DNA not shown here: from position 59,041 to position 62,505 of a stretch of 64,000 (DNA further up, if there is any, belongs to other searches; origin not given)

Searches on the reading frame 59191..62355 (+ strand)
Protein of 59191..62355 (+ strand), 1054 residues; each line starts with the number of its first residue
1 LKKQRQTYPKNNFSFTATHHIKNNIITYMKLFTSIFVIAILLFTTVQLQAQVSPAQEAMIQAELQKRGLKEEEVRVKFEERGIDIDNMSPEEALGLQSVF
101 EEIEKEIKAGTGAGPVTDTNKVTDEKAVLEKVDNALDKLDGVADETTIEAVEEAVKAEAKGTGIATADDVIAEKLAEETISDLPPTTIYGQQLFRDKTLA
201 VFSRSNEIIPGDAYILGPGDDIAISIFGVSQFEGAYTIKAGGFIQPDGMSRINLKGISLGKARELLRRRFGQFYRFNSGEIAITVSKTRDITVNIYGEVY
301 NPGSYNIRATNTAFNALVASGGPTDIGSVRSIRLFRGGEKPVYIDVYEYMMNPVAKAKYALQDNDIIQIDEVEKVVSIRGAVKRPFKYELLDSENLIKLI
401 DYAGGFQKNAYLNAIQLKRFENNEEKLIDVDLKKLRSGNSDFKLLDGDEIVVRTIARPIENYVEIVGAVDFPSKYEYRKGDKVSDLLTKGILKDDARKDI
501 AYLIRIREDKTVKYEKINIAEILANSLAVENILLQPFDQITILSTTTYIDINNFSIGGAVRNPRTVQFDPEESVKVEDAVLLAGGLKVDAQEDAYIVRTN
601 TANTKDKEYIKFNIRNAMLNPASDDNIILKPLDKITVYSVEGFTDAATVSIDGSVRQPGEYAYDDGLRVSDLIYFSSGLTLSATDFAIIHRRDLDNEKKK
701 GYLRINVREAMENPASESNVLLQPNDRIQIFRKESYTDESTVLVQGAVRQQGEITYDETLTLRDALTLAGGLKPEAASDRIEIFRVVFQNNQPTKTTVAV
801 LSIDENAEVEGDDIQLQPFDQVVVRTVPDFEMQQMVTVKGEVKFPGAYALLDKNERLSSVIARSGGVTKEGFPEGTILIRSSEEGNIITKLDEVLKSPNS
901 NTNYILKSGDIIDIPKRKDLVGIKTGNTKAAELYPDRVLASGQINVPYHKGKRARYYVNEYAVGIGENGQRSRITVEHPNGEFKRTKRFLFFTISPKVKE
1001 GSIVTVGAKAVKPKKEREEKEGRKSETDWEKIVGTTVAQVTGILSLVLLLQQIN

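Call 42: search_protein_families(library=pfam, proteins=[window:59191-62355:+], max_evalue=0.00001)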
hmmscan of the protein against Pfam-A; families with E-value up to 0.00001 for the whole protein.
window:59191-62355:+ (1054 aa): 3 families
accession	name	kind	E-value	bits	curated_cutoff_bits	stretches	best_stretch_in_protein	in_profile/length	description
PF10531.15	SLBB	-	2.2e-47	159.1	27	3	375-422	1-47/55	SLBB domain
PF22461.2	SLBB_2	-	3.9e-36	123.4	27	0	742-824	3-79/79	SLBB domain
PF02563.21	Poly_export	-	1.4e-14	54.5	28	1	212-274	5-66/77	Polysaccharide biosynthesis/export protein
